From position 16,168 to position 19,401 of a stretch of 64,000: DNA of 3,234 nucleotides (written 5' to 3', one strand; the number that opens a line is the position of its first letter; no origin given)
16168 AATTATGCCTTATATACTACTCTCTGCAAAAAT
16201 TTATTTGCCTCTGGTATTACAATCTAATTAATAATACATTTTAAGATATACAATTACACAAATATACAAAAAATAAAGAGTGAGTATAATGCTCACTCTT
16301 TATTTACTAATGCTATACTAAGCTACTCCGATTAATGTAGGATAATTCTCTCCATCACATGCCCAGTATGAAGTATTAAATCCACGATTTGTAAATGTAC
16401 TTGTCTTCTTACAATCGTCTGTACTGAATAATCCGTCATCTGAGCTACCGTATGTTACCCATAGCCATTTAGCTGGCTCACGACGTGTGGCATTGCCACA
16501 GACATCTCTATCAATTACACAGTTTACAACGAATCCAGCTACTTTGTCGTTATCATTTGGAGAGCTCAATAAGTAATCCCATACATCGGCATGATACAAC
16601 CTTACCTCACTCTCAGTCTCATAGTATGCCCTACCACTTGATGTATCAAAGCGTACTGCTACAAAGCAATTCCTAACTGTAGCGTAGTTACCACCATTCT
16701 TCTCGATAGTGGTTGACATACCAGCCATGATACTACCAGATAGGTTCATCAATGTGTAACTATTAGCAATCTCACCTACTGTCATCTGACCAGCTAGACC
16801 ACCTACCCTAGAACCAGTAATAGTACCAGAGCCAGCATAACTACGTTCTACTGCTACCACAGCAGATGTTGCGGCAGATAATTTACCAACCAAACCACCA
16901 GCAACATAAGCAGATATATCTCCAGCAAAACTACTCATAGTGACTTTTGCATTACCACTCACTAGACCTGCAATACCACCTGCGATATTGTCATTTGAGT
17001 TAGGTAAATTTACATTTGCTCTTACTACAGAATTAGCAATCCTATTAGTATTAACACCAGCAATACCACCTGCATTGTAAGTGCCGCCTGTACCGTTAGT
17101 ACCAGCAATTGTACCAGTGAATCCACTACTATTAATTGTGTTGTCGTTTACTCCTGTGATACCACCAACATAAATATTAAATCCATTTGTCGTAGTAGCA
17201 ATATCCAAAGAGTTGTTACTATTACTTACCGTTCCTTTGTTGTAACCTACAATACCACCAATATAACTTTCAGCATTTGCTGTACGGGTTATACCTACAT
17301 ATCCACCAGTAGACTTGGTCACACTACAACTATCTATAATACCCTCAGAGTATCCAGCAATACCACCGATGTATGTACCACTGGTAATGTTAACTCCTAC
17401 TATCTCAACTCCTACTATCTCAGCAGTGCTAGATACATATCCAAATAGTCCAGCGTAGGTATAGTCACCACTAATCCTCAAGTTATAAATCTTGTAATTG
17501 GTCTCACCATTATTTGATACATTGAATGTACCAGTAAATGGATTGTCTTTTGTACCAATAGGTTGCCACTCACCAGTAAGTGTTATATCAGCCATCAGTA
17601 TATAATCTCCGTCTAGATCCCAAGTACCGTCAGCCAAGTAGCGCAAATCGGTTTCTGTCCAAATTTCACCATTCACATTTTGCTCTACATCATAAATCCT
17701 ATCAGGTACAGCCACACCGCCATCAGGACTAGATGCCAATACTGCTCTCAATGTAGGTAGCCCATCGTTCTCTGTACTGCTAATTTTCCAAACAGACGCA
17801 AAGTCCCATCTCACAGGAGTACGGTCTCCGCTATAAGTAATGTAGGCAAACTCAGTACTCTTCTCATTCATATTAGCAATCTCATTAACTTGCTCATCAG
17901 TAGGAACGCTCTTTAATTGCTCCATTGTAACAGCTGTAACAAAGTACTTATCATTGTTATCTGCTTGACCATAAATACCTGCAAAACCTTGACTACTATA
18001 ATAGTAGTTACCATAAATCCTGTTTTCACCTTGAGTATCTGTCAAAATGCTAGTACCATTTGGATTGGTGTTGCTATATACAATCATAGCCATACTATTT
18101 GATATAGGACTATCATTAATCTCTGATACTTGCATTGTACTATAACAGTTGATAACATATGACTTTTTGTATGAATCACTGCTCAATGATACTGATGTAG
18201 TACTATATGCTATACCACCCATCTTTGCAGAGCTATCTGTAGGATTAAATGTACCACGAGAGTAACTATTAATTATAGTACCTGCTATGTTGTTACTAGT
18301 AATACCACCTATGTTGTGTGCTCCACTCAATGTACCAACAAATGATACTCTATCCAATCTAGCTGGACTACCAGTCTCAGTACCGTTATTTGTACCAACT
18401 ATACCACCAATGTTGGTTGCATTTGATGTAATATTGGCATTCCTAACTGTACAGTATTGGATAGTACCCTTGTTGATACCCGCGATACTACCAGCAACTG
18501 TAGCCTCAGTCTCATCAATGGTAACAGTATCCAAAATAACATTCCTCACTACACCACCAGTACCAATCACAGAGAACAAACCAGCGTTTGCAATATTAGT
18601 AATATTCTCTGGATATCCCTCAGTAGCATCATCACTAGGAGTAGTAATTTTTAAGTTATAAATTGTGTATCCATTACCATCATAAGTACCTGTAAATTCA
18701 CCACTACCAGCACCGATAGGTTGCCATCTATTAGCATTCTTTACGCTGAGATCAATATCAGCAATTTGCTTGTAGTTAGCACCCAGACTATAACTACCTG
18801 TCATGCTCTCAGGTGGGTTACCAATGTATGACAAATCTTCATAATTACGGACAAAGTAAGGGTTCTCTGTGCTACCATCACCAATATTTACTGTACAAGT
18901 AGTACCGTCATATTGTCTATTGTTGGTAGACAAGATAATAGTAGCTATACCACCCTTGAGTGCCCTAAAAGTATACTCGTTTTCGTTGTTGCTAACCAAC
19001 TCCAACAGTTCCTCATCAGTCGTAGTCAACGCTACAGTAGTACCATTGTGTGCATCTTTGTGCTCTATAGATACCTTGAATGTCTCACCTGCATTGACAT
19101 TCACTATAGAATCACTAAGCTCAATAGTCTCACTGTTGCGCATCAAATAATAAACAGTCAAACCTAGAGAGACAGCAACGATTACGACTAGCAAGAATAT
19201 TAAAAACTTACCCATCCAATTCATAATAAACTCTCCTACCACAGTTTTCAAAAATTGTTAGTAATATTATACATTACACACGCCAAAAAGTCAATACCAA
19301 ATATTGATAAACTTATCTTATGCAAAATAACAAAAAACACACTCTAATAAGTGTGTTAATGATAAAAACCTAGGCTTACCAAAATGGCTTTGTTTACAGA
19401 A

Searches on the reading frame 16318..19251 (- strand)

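Call 27: search_protein_families(library=pfam, proteins=[window:16318-19251:-])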
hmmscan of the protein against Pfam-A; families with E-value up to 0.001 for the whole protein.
window:16318-19251:- (977 aa): 1 family
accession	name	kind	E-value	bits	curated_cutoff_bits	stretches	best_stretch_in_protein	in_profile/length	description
PF07581.17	Glug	-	1.3e-11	44.5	20.5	0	625-645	2-24/28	The GLUG motif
